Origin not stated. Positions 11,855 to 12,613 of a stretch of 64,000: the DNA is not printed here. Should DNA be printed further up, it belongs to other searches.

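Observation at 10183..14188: Nitrosative-stress island with a thrice-repeated operator-like motif TGGACC-N6-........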

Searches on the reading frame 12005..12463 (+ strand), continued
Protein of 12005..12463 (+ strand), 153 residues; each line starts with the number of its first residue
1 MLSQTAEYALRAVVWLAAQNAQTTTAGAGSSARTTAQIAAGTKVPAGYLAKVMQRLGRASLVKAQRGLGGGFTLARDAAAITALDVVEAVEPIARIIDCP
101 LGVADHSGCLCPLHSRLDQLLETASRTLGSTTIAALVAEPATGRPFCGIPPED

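Call 30: search_protein_families(library=pfam, proteins=[L034:2574-4868:-, L014:4296-4844:-, L018:4294-4734:+, L028:3615-4892:-, L011:3767-4891:-, L013:3309-4616:-, L087:3859-4836:-, L034:5611-6411:+, L041:1244-2152:-, L054:3470-4585:-], max_evalue=0.00001)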
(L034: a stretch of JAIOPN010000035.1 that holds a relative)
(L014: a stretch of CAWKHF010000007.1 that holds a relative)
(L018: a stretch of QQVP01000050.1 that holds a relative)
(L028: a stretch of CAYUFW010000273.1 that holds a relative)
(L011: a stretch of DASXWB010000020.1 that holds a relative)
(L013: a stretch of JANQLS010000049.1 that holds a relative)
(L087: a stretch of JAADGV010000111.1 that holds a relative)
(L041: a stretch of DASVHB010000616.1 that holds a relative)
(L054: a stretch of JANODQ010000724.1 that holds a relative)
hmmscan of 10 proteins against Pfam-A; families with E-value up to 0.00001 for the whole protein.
L034:2574-4868:- (765 aa): 2 families
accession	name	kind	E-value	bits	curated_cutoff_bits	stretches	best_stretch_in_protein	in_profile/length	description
PF22085.1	NorB_cytochrome_c-like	-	9.5e-72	241.6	29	1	36-216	1-181/181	Nitric oxide reductase subunit B, cytochrome c-like domain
PF00115.25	COX1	-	2.5e-56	191.8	34.8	1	281-725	2-436/436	Cytochrome C and Quinol oxidase polypeptide I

L014:4296-4844:- (183 aa): 1 family
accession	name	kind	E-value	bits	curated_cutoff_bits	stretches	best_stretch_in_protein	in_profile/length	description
PF11845.13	Tll0287-like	-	8.9e-11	42.8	24.1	1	44-165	6-109/144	Tll0287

L018:4294-4734:+ (147 aa): 1 family
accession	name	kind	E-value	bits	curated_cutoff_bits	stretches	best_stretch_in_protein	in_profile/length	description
PF01814.28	Hemerythrin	-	1.6e-09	38.7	25.3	1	13-134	6-122/127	Hemerythrin HHE cation binding domain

L028:3615-4892:- (426 aa): 0 families

L011:3767-4891:- (375 aa): 1 family
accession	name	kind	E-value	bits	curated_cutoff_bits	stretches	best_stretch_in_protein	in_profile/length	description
PF04055.27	Radical_SAM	-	7.8e-19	68.9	29.5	1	32-191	2-166/166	Radical SAM superfamily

L013:3309-4616:- (436 aa): 0 families

L087:3859-4836:- (326 aa): 2 families
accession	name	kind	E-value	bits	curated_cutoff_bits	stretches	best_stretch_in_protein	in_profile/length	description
PF00034.26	Cytochrom_C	-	4.6e-13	50.7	21.3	1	76-155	8-86/90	Cytochrome c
PF13442.11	Cytochrome_CBB3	-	6.4e-07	30.1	27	0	76-115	10-44/68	Cytochrome C oxidase, cbb3-type, subunit III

L034:5611-6411:+ (267 aa): 2 families
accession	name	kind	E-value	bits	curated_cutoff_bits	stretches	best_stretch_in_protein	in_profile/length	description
PF13620.12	CarboxypepD_reg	-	1.6e-07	32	32.3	1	212-260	31-80/82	Carboxypeptidase regulatory-like domain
PF14686.12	fn3_3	-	2.1e-06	27.8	24.4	1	211-255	27-73/75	Polysaccharide lyase family 4, domain II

L041:1244-2152:- (303 aa): 1 family
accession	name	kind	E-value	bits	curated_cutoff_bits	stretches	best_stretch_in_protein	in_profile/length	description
PF01040.23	UbiA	-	4.7e-53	180.5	34.2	1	34-279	2-244/250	UbiA prenyltransferase family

L054:3470-4585:- (372 aa): 0 families

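Call 31: search_protein_families(library=pfam, proteins=[L064:1073-2026:-, L044:970-4146:-, L026:2453-4222:-, L035:6251-8458:+, L062:929-2461:+, L070:6886-8181:+, L010:3747-4877:-, L036:3914-4765:-, L049:178-1092:-, L074:8227-8964:-], max_evalue=0.00001)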
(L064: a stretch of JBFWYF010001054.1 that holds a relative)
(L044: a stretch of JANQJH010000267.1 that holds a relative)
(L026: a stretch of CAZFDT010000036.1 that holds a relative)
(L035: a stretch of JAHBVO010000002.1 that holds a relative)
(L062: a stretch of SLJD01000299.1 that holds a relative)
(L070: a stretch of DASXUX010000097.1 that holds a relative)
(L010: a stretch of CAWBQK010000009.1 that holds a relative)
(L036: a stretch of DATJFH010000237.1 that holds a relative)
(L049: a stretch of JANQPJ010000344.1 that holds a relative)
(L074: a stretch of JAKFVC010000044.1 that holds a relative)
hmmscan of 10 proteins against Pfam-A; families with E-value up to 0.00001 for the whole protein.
L064:1073-2026:- (318 aa): 1 family
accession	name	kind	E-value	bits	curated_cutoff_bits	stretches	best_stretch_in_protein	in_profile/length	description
PF00487.30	FA_desaturase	-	4.9e-21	76.1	29.7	1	67-277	3-230/253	Fatty acid desaturase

L044:970-4146:- (1059 aa): 4 families
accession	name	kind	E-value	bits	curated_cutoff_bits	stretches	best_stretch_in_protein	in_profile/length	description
PF07587.16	PSD1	-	2.4e-100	335.4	28.5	1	744-1001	1-240/244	Protein of unknown function (DUF1553)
PF07583.16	PSCyt2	-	7.1e-84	281.4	29.8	1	158-366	1-208/209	Protein of unknown function (DUF1549)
PF13385.13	Laminin_G_3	-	7.1e-21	75.4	27.6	1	477-635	2-150/151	Concanavalin A-like lectin/glucanases superfamily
PF07635.16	PSCyt1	-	1.9e-14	54.5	22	1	47-109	1-59/59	Planctomycete cytochrome C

L026:2453-4222:- (590 aa): 3 families
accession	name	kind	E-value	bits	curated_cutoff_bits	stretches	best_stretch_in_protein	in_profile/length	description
PF09459.16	EB_dh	-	1.6e-23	84.5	33.3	1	335-571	3-234/236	Ethylbenzene dehydrogenase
PF13442.11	Cytochrome_CBB3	-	1.2e-18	67.6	27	1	81-166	7-68/68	Cytochrome C oxidase, cbb3-type, subunit III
PF00034.26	Cytochrom_C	-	1.2e-17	65.4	21.3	2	81-168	5-88/90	Cytochrome c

L035:6251-8458:+ (736 aa): 1 family
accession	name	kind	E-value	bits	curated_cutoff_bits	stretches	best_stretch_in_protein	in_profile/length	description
PF07690.21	MFS_1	-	3.6e-40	138.4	33.4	2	12-226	3-227/347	Major Facilitator Superfamily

L062:929-2461:+ (511 aa): 1 family
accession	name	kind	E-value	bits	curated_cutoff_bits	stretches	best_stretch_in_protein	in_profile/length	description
PF07396.17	Porin_O_P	-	1.2e-06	28.4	20.9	0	176-326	5-164/370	Phosphate-selective porin O and P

L070:6886-8181:+ (432 aa): 0 families

L010:3747-4877:- (377 aa): 2 families
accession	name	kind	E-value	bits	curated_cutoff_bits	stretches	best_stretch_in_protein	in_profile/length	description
PF12801.12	Fer4_5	-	5.7e-17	61.8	22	2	114-164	2-48/48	4Fe-4S binding domain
PF13237.11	Fer4_10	-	3.3e-07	30.6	25.5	1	262-306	2-52/53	4Fe-4S dicluster domain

L036:3914-4765:- (284 aa): 2 families
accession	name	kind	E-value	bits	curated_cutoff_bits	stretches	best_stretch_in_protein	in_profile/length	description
PF02457.21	DAC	-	2.3e-40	137.4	27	1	119-235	3-118/119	DisA bacterial checkpoint controller nucleotide-binding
PF19293.4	CdaA_N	-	8.1e-10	39.2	23.8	1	14-90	4-81/81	CdaA N-terminal transmembrane domain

L049:178-1092:- (305 aa): 3 families
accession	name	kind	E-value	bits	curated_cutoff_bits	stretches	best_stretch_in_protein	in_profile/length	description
PF03446.21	NAD_binding_2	-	7.2e-50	169.6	21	1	12-171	1-160/161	NAD binding domain of 6-phosphogluconate dehydrogenase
PF14833.11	NAD_binding_11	-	1.7e-38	132.1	30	1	174-290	1-118/122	NAD-binding of NADP-dependent 3-hydroxyisobutyrate dehydrogenase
PF03807.23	F420_oxidored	-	3.9e-06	27.8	21.6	1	12-103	1-91/94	NADP oxidoreductase coenzyme F420-dependent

L074:8227-8964:- (246 aa): 0 families

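Call 32: search_solved_structures(query=A1, max_evalue=0.001, show_alignments=5)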
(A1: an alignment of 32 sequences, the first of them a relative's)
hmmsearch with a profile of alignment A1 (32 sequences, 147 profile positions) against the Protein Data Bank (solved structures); distinct sequences matched with E-value up to 0.001: 15.
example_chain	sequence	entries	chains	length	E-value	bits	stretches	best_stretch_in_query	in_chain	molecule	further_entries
6y45_A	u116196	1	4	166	1.5e-21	80.2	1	2-133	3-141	Rrf2 family transcriptional regulator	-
6hsd_A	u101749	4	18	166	2.7e-21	79.3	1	2-133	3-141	Rrf2 family transcriptional regulator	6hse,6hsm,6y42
7zpn_A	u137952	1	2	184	1.6e-13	54.1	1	3-132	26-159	HTH-type transcriptional regulator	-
5n07_A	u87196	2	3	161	4.5e-11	46.2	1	5-133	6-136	HTH-type transcriptional repressor NsrR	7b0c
4cic_A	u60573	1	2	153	1.5e-10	44.4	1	3-134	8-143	TRANSCRIPTIONAL REGULATOR, BADM/RRF2 FAMILY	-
2y75_A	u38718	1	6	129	9.2e-10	41.9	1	2-82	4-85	HTH-TYPE TRANSCRIPTIONAL REGULATOR CYMR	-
4hf2_A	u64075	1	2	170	2.9e-09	40.3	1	7-83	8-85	HTH-type transcriptional regulator IscR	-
5n08_A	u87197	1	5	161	1.5e-08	38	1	5-131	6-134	HTH-type transcriptional repressor NsrR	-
4hf0_A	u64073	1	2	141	1.5e-08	38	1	7-83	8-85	HTH-type transcriptional regulator IscR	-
4chu_A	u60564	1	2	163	2.1e-08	37.5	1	7-83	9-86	HTH-TYPE TRANSCRIPTIONAL REGULATOR ISCR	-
4hf1_A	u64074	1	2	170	2.4e-08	37.4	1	7-83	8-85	HTH-type transcriptional regulator IscR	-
3lwf_A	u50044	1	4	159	7e-08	35.8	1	7-132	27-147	Putative transcriptional regulator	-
3t8r_A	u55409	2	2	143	1.3e-07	35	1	2-82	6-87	Staphylococcus aureus CymR | Staphylococcus aureus CymR (oxidized form)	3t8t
1ylf_A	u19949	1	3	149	8e-06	29.1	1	9-128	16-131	RRF2 family protein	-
1xd7_A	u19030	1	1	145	0.00062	23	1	24-130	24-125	ywnA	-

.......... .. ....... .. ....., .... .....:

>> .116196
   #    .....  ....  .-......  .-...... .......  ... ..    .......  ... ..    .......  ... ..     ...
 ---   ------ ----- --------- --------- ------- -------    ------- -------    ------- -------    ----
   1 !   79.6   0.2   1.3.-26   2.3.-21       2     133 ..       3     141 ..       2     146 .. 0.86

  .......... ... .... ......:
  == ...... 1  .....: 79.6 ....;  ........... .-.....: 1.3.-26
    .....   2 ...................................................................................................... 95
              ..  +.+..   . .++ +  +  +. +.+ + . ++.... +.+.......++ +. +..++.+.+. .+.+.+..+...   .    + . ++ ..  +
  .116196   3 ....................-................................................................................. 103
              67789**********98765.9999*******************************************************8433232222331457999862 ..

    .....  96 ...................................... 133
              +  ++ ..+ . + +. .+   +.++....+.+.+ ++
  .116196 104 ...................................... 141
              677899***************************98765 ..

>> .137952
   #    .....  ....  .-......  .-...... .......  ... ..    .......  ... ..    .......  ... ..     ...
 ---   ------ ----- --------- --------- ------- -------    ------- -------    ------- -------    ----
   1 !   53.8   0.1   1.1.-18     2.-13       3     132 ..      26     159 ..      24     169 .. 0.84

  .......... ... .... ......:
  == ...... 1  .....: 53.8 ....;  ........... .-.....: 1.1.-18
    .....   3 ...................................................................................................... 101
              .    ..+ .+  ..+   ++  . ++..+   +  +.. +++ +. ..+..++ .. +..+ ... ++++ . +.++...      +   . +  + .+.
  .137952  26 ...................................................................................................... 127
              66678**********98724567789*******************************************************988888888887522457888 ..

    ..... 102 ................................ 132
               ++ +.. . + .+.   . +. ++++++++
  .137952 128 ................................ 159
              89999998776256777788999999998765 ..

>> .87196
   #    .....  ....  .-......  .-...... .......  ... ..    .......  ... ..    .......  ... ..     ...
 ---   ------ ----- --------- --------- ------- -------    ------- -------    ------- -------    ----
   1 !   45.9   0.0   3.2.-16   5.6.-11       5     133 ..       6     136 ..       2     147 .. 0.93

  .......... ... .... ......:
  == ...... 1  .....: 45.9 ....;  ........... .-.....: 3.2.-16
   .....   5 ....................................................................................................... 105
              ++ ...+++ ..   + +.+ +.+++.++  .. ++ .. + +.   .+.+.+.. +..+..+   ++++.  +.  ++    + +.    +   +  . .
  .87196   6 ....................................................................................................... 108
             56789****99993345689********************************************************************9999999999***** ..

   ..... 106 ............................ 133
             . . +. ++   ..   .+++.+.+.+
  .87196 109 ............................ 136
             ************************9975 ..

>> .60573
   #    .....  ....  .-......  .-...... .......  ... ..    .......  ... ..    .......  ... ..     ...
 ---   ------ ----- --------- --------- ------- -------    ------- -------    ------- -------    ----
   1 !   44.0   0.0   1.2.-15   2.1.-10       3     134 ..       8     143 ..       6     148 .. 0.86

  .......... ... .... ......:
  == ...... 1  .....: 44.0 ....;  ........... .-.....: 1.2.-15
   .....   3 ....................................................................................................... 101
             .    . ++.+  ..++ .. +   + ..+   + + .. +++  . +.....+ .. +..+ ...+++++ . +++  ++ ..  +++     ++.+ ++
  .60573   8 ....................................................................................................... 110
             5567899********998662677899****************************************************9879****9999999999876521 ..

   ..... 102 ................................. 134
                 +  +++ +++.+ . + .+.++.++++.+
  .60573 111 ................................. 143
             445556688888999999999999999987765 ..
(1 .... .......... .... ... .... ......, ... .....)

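Call 43: find_encoding_contigs(protein=P0002, flank=6000, max_places=2)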
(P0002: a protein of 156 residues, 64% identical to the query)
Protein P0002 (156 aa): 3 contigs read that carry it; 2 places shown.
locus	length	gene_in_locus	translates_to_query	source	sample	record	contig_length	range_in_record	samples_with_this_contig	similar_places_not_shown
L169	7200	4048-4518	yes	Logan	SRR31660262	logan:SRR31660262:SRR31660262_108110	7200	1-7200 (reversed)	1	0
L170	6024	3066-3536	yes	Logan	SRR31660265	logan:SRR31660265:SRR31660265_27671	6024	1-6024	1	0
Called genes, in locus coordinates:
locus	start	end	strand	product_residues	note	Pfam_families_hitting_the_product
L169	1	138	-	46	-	?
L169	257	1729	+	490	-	PF07995:GSDH, PF13860:FlgD_ig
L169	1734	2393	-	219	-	PF04199:Cyclase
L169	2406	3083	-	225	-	PF00881:Nitroreductase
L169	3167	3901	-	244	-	PF04405:ScdA_N, PF01814:Hemerythrin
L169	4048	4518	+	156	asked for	PF02082:Rrf2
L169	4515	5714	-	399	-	PF04282:DUF438, PF01814:Hemerythrin, PF13596:PAS_10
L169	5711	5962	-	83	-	PF08984:DUF1858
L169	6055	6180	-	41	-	-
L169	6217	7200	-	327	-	?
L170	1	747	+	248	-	?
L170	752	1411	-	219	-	PF04199:Cyclase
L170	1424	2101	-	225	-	PF00881:Nitroreductase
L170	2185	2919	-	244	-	PF04405:ScdA_N, PF01814:Hemerythrin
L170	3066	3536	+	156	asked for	PF02082:Rrf2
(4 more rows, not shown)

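Call 44: find_encoding_contigs(protein=P0003, flank=6000, max_places=2)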
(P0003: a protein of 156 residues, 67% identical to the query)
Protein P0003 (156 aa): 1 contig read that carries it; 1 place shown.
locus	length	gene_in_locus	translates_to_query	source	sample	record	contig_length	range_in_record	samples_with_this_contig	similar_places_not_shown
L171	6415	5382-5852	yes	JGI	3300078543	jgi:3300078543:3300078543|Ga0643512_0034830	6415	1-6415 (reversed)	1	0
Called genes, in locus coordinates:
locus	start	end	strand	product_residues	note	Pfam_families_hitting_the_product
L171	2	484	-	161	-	?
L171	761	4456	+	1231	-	PF13574:Reprolysin_2, PF13583:Reprolysin_4, PF13688:Reprolysin_5, PF13582:Reprolysin_3, PF02494:HYR (weak), PF13860:FlgD_ig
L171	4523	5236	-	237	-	PF04405:ScdA_N, PF01814:Hemerythrin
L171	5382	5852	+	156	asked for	PF02082:Rrf2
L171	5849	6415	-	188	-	?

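Call 54: find_encoding_contigs(protein=P0122, flank=4000, max_places=2)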
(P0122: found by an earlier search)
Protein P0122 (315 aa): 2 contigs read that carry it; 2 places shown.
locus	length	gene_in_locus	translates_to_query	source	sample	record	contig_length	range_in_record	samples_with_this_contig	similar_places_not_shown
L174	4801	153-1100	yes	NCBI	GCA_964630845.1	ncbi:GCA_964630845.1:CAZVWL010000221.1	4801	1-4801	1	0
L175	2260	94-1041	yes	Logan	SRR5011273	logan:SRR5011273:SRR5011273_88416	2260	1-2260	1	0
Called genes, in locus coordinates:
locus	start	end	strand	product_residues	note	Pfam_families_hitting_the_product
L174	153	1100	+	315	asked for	PF00056:Ldh_1_N, PF02866:Ldh_1_C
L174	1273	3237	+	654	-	PF12729:4HB_MCP_1, PF00015:MCPsignal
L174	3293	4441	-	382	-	PF00005:ABC_tran, PF13304:AAA_21 (weak)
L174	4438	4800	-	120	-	?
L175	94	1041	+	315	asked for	PF00056:Ldh_1_N, PF02866:Ldh_1_C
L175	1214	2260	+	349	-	?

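Call 81: predict_structure(alignment_id=A1)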
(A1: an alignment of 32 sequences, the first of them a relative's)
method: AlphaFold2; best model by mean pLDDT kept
length: 153 residues; sequences in the alignment: 32
mean_pLDDT: 90.7   pTM: 0.83
mean pLDDT of the five models: 90.7, 90.1, 89.7, 89.3, 88.8
residues with pLDDT >= 90: 111; 70-90: 31; 50-70: 11; < 50: 0
segments of 3 or more residues with pLDDT < 50: none
pLDDT, mean of each block of 10 residues (from residue 1): 94 97 80 96 97 98 92 97 98 92 78 94 97 94 63 72
secondary structure, 60 per line:
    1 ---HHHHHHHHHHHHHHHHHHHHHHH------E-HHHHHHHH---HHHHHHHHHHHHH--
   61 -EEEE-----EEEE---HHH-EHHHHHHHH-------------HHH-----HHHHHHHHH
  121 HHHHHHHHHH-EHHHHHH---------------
elements in order: H4-26 H35-42 H46-58 E62-65 E71-74 H83-90 H112-130 H133-138

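Call 83: fold_search(model_id=the predicted structure, library=pdb)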
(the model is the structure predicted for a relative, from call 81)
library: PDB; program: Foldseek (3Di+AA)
matches with E <= 10: 986; with E <= 0.001: 37
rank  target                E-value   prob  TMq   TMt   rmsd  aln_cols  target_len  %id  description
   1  6y45_B                4.7e-09  1.00  0.68  0.67   3.7       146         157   34  Crystal Structure of the H33A variant of RsrR (released 2020-03-04)
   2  6hsm_A                7.9e-09  1.00  0.66  0.62   4.2       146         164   34  Structure of partially reduced RsrR in space group P2(1)2(1)2(1) (released 2019-01-30)
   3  6hsd_C                1.2e-08  1.00  0.67  0.64   3.7       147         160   36  Crystal structure of the oxidized form of the transcription regulator RsrR (released 2019-01-30)
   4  6y45_A                1.4e-08  1.00  0.69  0.65   3.7       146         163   34  Crystal Structure of the H33A variant of RsrR (released 2020-03-04)
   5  6hse_C                1.6e-08  1.00  0.68  0.66   3.6       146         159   34  Structure of dithionite-reduced RsrR in spacegroup P2(1) (released 2019-01-30)
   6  6hsd_B                2.2e-08  1.00  0.66  0.65   3.9       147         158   36  Crystal structure of the oxidized form of the transcription regulator RsrR (released 2019-01-30)
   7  6hsm_B                3.4e-08  1.00  0.69  0.65   3.5       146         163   34  Structure of partially reduced RsrR in space group P2(1)2(1)2(1) (released 2019-01-30)
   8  2y75_D                3.7e-08  1.00  0.72  0.85   2.6       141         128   23  The Structure of CymR (YrzC) the Global Cysteine Regulator of B. subtilis (released 2011-08-03)
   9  6hsm_G                4.9e-08  1.00  0.65  0.64   3.9       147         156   34  Structure of partially reduced RsrR in space group P2(1)2(1)2(1) (released 2019-01-30)
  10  2y75_E                5.8e-08  1.00  0.69  0.80   2.9       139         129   24  The Structure of CymR (YrzC) the Global Cysteine Regulator of B. subtilis (released 2011-08-03)
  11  2y75_B                6.5e-08  1.00  0.70  0.84   2.5       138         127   23  The Structure of CymR (YrzC) the Global Cysteine Regulator of B. subtilis (released 2011-08-03)
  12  6hsd_A                7.7e-08  1.00  0.66  0.61   4.3       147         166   35  Crystal structure of the oxidized form of the transcription regulator RsrR (released 2019-01-30)
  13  6hse_A                9.6e-08  1.00  0.68  0.65   4.2       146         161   34  Structure of dithionite-reduced RsrR in spacegroup P2(1) (released 2019-01-30)
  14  6y42_A                2.7e-07  1.00  0.69  0.66   3.6       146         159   34  Crystal Structure of RsrR complexed to a 39 basepair DNA fragment of the rsrR promoter (released 2020-03-04)
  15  4cic_B                4.7e-07  1.00  0.66  0.73   4.8       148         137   22  T. potens IscR (released 2014-05-28)
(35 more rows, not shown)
